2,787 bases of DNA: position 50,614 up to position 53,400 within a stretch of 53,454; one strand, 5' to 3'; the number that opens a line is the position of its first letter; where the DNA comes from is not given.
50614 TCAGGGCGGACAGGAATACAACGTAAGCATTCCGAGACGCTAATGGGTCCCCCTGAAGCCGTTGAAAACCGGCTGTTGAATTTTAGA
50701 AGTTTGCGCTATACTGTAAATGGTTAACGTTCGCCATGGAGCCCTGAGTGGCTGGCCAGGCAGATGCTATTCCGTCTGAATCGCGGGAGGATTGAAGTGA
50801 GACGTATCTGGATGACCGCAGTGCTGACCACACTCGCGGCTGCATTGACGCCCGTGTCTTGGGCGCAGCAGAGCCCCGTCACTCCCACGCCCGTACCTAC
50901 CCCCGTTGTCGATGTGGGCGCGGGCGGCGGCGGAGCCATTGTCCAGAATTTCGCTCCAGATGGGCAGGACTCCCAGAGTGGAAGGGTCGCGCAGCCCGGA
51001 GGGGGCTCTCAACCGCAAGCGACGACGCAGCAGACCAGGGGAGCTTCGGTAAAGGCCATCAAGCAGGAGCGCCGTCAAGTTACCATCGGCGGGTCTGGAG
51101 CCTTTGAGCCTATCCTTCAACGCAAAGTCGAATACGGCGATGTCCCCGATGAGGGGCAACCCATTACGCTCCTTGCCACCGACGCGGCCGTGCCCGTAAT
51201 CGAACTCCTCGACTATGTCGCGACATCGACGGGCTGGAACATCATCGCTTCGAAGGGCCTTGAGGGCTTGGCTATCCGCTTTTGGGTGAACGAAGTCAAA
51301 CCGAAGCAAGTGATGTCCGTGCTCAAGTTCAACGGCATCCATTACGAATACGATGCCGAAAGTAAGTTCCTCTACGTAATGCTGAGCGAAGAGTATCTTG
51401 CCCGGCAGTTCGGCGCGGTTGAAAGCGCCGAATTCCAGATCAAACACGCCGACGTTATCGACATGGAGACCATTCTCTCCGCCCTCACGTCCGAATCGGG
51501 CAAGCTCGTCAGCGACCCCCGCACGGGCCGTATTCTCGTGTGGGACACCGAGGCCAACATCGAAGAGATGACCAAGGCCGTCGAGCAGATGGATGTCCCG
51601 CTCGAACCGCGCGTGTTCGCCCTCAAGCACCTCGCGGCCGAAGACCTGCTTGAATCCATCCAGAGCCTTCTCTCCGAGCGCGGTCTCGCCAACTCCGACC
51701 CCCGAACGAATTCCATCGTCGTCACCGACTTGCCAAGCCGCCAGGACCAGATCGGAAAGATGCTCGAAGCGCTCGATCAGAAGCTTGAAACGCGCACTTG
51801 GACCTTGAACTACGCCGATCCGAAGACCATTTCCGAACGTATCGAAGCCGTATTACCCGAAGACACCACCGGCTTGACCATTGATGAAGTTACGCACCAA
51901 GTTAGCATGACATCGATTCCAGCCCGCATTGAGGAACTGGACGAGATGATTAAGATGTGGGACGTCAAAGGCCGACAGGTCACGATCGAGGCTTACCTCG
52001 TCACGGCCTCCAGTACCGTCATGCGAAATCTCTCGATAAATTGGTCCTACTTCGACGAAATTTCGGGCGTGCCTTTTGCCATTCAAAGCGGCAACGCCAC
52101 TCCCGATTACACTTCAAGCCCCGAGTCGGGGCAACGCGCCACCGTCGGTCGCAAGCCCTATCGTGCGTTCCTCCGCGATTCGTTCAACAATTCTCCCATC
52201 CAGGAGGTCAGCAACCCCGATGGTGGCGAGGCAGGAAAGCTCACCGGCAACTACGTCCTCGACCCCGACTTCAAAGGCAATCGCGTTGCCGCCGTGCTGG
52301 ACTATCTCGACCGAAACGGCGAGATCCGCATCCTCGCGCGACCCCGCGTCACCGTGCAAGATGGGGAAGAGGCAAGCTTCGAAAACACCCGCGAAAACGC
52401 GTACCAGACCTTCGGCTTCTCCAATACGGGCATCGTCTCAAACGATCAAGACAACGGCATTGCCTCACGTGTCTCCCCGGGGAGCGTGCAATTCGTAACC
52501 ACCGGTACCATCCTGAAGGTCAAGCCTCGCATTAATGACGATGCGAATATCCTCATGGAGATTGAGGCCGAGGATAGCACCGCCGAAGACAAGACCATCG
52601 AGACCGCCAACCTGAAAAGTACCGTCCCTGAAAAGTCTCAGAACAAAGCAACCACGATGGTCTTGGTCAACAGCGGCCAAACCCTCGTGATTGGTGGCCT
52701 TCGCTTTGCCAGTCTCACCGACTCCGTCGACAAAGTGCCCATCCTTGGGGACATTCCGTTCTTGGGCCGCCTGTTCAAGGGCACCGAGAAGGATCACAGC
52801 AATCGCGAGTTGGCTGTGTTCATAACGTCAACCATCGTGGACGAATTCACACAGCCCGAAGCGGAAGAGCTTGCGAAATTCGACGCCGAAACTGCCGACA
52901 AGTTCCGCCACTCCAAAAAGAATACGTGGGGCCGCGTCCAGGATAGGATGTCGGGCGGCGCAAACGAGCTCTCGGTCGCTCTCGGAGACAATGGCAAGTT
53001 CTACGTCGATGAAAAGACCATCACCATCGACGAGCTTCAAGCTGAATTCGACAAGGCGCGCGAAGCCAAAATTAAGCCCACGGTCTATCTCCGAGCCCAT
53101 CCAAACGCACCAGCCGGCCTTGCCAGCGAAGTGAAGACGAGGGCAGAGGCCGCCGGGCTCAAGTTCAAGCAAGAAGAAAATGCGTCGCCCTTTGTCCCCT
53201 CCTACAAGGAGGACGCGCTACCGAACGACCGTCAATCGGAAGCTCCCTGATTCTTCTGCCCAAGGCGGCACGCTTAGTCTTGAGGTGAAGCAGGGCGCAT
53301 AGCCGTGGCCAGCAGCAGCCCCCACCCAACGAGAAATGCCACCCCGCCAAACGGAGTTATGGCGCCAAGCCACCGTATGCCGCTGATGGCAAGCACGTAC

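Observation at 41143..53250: Variant type II secretion system with two accessory-domain fusions and RNA-level tuning elements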

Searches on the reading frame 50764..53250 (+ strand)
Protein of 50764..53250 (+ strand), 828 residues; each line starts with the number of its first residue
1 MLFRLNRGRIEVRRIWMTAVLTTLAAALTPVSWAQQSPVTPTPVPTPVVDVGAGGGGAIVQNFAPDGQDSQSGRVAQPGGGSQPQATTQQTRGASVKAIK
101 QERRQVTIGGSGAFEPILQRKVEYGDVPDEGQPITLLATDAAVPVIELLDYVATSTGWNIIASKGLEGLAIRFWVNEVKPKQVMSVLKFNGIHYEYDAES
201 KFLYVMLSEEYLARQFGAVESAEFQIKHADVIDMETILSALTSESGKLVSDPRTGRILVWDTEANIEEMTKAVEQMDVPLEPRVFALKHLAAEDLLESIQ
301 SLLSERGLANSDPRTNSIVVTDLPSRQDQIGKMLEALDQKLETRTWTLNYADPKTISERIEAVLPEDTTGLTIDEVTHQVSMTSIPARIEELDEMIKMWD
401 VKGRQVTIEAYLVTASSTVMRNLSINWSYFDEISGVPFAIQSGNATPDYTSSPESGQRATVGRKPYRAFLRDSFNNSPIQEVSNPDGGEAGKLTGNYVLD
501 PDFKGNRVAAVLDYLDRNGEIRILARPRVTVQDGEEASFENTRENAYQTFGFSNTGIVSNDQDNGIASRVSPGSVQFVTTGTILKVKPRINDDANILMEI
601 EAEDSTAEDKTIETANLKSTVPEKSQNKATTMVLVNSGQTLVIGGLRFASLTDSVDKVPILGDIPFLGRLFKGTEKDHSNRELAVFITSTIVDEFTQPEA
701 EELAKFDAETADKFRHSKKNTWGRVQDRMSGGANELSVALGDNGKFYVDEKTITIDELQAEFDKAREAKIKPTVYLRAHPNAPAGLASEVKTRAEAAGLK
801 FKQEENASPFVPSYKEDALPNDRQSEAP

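Call 4: search_protein_families(library=pfam, proteins=[window:50764-53250:+], max_evalue=0.01)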
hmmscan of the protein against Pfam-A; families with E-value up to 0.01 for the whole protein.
window:50764-53250:+ (828 aa): 3 families
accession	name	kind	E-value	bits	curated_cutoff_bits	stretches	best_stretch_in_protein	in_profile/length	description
PF00263.26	Secretin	-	1.4e-41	142.3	27.5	1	515-693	2-169/169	Bacterial type II and III secretion system protein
PF03958.22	Secretin_N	-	8.6e-31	106.4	28.2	3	283-339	2-65/69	Bacterial type II/III secretion system short domain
PF02472.21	ExbD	-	2.1e-05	25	25.4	1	734-799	53-118/128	Biopolymer transport protein ExbD/TolR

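Call 14: find_homologous_proteins(query=window:50764-53250:+)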
Query window:50764-53250:+ (828 aa): 119 proteins with E <= 0.001 among 8000 candidates.
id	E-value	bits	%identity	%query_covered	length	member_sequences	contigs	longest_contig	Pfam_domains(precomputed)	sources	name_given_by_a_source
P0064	0.0e+0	1736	97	97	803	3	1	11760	PF02472.22,PF03958.23,PF00263.27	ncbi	ncbi:MAG: secretin N-terminal domain-containing protein, partial [Candidatus Hydrogenedentales bacte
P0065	0.0e+0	1527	85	98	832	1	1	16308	PF02472.22,PF03958.23,PF00263.27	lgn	-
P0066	0.0e+0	1525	84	99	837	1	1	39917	PF02472.22,PF03958.23,PF00263.27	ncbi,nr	ncbi:MAG: hypothetical protein K1Y02_08370 [Candidatus Hydrogenedentes bacterium]|nr:hypothetical pr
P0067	0.0e+0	1070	65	87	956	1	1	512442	PF05036.19,PF03958.23,PF00263.27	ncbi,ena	-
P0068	0.0e+0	1060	60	94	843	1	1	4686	PF03958.23,PF00263.27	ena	-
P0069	0.0e+0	1056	61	94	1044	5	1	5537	PF05036.19,PF03958.23,PF00263.27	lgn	-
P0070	0.0e+0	1054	60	96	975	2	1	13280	PF05036.19,PF03958.23,PF00263.27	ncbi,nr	ncbi:MAG: SPOR domain-containing protein [Candidatus Hydrogenedentes bacterium]|nr:SPOR domain-conta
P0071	0.0e+0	1026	58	96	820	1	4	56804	PF03958.23,PF00263.27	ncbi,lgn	-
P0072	0.0e+0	1026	59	93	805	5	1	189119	PF03958.23,PF00263.27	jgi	-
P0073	0.0e+0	1021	57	100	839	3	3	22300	PF03958.23,PF00263.27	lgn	-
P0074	0.0e+0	1019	58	96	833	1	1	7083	PF03958.23,PF00263.27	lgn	-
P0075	0.0e+0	1015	58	96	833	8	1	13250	PF03958.23,PF00263.27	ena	-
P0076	0.0e+0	1014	58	96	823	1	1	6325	PF03958.23,PF00263.27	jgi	jgi:general secretion pathway protein D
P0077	0.0e+0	1014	58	97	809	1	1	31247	PF03958.23,PF00263.27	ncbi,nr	ncbi:MAG: secretin N-terminal domain-containing protein [Candidatus Hydrogenedentes bacterium]|nr:se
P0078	0.0e+0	1012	58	94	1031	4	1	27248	PF05036.19,PF03958.23,PF00263.27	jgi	jgi:type II secretory pathway component GspD/PulD (secretin)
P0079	4.0e-298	1009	60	90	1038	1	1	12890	PF05036.19,PF03958.23,PF00263.27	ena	-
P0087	2.0e-260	885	64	74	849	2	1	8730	PF05036.19,PF03958.23,PF00263.27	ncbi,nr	ncbi:MAG: SPOR domain-containing protein, partial [Candidatus Hydrogenedentes bacterium]|nr:SPOR dom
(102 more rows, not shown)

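Call 52: search_protein_families(library=ncbifam, proteins=[window:50764-53250:+], max_evalue=0.01)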
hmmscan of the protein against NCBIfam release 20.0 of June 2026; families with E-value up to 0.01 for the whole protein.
window:50764-53250:+ (828 aa): 9 families
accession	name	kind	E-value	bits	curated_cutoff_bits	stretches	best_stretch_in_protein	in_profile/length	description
TIGR02515.1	IV_pilus_PilQ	subfamily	2e-60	205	284.35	3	340-692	96-427/428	type IV pilus secretin PilQ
TIGR02517.1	type_II_gspD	equivalog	1.7e-57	195.2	351.35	3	383-694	315-592/600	type II secretion system secretin GspD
TIGR02516.1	type_III_yscC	equivalog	1.5e-36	125.9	238.45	2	385-693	215-462/463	type III secretion system outer membrane ring subunit SctC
TIGR02519.1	pilus_MshL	equivalog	1.9e-34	119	250.2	1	373-692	3-290/290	pilus (MSHA type) biogenesis protein MshL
NF010083.0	PRK13568.1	equivalog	2e-34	119.1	554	4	575-693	303-418/419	DNA uptake porin HofQ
NF007851.2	PRK10560.1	exception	3.4e-31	108.5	598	4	627-693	344-410/412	DNA uptake porin HofQ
NF042912.1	Amuc_1098_fam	equivalog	2.3e-20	72.2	750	1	604-694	708-798/805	Amuc_1098 family type IV pilus outer membrane protein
NF011873.0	PRK15346.1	equivalog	1.7e-18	66.6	524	1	576-678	379-480/499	EscC/YscC/HrcC family type III secretion system outer membrane ring protein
TIGR02520.1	pilus_B_mal_scr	equivalog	2.5e-11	42.8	287.65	1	508-658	339-482/513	PilN family type IVB pilus formation outer membrane protein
